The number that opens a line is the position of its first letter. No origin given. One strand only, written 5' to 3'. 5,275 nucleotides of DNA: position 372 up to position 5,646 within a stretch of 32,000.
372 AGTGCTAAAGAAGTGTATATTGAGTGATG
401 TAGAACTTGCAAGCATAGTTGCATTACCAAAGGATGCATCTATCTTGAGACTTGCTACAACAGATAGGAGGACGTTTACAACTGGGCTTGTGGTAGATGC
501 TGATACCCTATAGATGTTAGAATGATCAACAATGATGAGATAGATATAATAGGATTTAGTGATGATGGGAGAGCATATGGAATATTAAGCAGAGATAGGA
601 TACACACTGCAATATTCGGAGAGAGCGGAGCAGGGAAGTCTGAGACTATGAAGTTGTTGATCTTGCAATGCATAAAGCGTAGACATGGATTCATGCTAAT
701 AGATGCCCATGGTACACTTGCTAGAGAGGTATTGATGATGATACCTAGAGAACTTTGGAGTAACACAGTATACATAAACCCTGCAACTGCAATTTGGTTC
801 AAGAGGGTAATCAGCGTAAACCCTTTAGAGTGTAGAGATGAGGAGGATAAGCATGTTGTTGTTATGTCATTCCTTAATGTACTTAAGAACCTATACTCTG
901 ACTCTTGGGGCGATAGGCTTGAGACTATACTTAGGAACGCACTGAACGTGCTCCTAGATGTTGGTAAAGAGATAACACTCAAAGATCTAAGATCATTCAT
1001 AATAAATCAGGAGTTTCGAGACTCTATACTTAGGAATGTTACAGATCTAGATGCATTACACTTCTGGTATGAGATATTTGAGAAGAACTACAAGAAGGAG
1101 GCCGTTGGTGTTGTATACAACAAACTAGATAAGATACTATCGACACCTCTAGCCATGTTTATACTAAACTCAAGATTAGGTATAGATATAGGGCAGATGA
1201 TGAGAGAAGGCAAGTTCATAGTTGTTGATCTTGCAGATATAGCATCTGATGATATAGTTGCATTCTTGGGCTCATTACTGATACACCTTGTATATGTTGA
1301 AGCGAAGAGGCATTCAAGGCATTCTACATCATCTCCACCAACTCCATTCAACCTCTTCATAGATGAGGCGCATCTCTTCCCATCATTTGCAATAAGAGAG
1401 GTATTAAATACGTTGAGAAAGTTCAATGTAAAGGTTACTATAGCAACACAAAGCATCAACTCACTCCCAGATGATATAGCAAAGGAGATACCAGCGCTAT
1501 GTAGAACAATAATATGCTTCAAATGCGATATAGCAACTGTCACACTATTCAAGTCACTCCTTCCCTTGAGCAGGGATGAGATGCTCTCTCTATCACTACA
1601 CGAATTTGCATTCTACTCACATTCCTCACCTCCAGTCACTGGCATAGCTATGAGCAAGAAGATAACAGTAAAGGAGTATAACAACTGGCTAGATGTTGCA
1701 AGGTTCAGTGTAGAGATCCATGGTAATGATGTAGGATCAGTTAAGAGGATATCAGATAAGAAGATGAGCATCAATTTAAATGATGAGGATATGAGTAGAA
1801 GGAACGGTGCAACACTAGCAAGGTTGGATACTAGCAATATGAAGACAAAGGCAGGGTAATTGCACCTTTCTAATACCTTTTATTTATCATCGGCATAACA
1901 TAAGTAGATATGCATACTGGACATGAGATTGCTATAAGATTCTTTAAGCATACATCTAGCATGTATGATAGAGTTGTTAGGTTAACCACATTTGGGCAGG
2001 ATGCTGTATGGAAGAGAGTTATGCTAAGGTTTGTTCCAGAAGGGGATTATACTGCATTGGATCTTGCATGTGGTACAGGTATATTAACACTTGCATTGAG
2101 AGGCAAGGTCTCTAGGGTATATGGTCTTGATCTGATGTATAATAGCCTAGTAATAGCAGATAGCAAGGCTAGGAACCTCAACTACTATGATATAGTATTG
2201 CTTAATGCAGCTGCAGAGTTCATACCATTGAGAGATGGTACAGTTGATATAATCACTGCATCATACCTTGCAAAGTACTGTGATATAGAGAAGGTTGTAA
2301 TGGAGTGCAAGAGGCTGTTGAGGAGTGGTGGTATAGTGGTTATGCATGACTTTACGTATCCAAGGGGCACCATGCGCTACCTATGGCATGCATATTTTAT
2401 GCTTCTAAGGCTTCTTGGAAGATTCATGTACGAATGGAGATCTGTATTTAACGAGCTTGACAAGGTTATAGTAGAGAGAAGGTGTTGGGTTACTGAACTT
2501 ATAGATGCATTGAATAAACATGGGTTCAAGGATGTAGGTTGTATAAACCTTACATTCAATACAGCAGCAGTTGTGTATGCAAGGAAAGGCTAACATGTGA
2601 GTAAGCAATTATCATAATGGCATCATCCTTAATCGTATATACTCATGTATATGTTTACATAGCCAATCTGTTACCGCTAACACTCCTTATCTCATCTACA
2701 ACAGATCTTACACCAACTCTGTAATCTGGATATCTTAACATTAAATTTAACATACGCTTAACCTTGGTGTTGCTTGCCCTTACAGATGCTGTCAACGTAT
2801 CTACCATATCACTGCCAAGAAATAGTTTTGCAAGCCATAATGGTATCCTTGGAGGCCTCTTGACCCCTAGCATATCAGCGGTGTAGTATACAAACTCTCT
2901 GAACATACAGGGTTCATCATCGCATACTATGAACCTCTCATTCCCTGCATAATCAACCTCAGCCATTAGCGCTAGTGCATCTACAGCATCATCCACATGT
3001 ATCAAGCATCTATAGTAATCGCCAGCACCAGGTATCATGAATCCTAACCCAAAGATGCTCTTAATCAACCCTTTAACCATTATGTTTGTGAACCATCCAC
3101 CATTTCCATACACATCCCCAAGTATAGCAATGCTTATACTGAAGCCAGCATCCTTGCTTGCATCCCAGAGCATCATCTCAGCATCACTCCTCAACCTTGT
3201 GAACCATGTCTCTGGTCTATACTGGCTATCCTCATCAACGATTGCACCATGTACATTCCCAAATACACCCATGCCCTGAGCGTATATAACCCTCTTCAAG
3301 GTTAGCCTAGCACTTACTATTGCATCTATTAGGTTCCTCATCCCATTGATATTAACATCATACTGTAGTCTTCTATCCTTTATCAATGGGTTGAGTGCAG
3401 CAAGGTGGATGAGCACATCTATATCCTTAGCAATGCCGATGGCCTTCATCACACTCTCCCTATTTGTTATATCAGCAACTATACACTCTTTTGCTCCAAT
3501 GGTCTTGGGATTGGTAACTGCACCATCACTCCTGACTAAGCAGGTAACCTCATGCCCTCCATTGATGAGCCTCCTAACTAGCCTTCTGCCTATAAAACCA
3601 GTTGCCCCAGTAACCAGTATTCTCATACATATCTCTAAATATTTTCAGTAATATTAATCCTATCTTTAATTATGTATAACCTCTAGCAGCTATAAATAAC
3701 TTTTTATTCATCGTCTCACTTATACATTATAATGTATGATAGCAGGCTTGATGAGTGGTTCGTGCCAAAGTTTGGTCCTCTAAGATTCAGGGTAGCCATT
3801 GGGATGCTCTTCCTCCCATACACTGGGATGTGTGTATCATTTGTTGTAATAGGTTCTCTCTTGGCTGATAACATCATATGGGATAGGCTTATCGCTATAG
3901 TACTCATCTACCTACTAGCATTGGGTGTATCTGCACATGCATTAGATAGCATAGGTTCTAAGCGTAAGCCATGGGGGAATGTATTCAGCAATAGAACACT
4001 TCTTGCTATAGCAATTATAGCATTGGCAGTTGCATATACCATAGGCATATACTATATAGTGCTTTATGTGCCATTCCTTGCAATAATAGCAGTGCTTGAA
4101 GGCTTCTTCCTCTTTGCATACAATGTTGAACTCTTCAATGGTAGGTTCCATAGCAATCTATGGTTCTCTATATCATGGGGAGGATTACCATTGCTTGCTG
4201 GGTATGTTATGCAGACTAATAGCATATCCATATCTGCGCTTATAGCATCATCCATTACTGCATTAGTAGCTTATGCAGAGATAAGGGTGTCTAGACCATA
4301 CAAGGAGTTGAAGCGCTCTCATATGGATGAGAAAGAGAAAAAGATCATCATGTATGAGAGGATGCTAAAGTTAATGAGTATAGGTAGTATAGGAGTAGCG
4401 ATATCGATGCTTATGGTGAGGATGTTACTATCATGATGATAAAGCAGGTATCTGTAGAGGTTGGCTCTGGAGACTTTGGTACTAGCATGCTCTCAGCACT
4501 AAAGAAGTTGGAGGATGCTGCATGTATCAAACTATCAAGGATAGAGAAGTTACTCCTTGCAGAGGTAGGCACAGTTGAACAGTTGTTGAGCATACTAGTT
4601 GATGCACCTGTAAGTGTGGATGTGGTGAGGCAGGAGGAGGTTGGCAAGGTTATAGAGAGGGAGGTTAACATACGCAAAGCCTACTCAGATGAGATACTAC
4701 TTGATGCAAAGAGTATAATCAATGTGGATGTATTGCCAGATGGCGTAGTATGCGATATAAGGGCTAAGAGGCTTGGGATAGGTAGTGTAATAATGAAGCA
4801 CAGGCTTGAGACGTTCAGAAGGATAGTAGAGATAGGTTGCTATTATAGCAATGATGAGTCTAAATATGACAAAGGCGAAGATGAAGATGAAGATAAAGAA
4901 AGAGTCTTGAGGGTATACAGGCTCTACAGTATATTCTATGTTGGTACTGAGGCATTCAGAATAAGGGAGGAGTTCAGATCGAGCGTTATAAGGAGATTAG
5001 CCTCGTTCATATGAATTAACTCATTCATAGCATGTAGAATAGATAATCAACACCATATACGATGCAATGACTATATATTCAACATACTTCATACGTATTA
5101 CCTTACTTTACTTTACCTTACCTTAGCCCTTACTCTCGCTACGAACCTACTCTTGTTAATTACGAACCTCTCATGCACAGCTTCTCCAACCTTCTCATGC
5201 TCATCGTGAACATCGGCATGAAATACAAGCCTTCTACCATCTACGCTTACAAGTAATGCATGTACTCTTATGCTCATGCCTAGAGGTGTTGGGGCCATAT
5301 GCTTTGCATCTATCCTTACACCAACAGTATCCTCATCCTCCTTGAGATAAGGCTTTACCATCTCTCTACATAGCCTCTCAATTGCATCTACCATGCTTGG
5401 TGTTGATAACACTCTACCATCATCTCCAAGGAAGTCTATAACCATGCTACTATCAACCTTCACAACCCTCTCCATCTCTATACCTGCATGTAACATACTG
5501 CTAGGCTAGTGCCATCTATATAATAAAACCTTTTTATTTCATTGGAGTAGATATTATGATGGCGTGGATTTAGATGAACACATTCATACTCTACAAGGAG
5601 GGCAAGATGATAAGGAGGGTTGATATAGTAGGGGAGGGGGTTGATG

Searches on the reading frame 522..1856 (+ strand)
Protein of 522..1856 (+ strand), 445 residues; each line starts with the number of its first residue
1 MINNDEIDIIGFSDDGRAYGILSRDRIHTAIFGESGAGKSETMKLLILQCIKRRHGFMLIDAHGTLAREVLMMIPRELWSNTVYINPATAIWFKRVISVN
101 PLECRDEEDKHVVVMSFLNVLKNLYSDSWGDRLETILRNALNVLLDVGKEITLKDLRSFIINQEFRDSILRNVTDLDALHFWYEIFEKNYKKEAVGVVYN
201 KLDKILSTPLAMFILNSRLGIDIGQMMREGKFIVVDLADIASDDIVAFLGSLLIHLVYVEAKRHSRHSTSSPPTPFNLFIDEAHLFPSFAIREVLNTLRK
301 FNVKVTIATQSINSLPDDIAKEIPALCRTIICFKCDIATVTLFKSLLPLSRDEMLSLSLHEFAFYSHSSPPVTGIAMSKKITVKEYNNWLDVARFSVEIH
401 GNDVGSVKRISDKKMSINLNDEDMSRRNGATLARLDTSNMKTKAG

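Call 51: search_protein_families(library=pfam, proteins=[window:522-1856:+], max_evalue=0.001)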
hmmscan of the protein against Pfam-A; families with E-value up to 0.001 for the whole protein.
window:522-1856:+ (445 aa): 3 families
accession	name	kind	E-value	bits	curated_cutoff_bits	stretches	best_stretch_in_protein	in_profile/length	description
PF01935.23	DUF87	-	3.8e-08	34.2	23.2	1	28-241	25-205/220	Helicase HerA, central domain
PF13401.12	AAA_22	-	6.4e-05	23.7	27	0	28-74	7-54/130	AAA domain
PF10412.15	TrwB_AAD_bind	-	0.00014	21.3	20.5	0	24-164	13-143/387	Type IV secretion-system coupling protein DNA-binding domain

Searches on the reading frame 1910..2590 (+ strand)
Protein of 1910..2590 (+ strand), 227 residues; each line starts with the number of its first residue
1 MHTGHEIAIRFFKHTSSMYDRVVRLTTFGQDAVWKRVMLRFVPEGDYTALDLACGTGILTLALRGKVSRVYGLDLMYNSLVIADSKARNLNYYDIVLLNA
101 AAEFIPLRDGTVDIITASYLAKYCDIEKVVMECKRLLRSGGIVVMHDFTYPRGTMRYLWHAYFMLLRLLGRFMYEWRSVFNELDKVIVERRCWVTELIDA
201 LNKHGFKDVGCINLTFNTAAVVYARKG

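Call 51: search_protein_families(library=pfam, proteins=[window:1910-2590:+], max_evalue=0.001)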
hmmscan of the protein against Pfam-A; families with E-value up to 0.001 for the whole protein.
window:1910-2590:+ (227 aa): 7 families
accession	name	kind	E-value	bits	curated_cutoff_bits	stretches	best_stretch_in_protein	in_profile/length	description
PF01209.24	Ubie_methyltran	-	1.7e-23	83.7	20.1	1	11-224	12-231/233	ubiE/COQ5 methyltransferase family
PF08241.18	Methyltransf_11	-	3.2e-17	63.4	21.2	1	50-144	1-94/95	Methyltransferase domain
PF13649.12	Methyltransf_25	-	1.5e-14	54.9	27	1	50-141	2-97/97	Methyltransferase domain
PF13847.12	Methyltransf_31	-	1e-12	48.4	27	1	45-154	3-114/145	Methyltransferase domain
PF08242.18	Methyltransf_12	-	7.1e-10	39.9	30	1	50-142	1-97/98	Methyltransferase domain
PF13489.12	Methyltransf_23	-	1e-05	25.8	27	1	34-180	9-145/164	Methyltransferase domain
PF06325.19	PrmA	-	4.7e-05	23.5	22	1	45-145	161-258/296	Ribosomal protein L11 methyltransferase (PrmA)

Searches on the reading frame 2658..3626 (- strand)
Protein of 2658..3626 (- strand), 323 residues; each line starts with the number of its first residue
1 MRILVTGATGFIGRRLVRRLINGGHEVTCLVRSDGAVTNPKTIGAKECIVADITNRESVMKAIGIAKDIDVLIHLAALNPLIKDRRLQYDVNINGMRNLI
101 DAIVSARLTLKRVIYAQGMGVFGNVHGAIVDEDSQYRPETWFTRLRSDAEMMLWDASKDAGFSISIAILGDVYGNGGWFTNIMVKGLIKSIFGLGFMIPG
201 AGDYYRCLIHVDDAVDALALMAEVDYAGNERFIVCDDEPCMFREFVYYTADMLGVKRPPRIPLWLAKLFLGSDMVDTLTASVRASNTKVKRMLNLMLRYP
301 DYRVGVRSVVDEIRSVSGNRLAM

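Call 51: search_protein_families(library=pfam, proteins=[window:2658-3626:-], max_evalue=0.001)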
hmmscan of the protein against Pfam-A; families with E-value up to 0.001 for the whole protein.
window:2658-3626:- (323 aa): 9 families
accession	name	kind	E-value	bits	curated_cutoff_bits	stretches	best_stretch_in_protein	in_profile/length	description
PF01370.27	Epimerase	-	2.2e-31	109.6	20.9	1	3-227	1-230/240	NAD dependent epimerase/dehydratase family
PF01073.25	3Beta_HSD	-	1.7e-21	77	22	1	4-263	1-278/280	3-beta hydroxysteroid dehydrogenase/isomerase family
PF16363.11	GDP_Man_Dehyd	-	9.5e-19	68.5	27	1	4-254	1-267/332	GDP-mannose 4,6 dehydratase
PF13460.12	NAD_binding_10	-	3.8e-12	46.9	27.2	1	7-128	1-108/184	NAD(P)H-binding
PF07993.18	NAD_binding_4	-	5.6e-09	36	20.1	1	5-35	1-34/258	Male sterility protein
PF05368.20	NmrA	-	5.7e-09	36.4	27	1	2-117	4-106/298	NmrA-like family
PF04321.23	RmlD_sub_bind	-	3.7e-08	33.2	27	1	1-159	1-142/287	RmlD substrate binding domain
PF00106.31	adh_short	-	1.7e-06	28.1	26.6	1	3-102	3-118/195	short chain dehydrogenase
PF02719.21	Polysacc_synt_2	-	1.2e-05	25.1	20.2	1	3-106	1-118/293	Polysaccharide biosynthesis protein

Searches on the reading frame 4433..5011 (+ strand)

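Call 51: search_protein_families(library=pfam, proteins=[window:4433-5011:+], max_evalue=0.001)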
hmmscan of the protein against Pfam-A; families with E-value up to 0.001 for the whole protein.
window:4433-5011:+ (193 aa): 1 family
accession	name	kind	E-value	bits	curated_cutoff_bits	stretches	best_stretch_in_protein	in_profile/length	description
PF01947.21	Rv2949c-like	-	3.4e-05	24.3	22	1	64-183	38-143/149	Chorismate pyruvate-lyase Rv2949c-like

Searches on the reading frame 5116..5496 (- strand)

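Call 51: search_protein_families(library=pfam, proteins=[window:5116-5496:-], max_evalue=0.001)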
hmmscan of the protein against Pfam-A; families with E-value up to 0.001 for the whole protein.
window:5116-5496:- (127 aa): 2 families
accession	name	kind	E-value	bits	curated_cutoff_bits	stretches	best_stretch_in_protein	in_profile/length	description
PF22636.2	FlK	-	3.9e-35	120.5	27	1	14-115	1-102/103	Fluoroacetyl-CoA-specific thioesterase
PF03061.28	4HBT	-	9.8e-05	23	20.6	1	38-103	20-77/79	Thioesterase superfamily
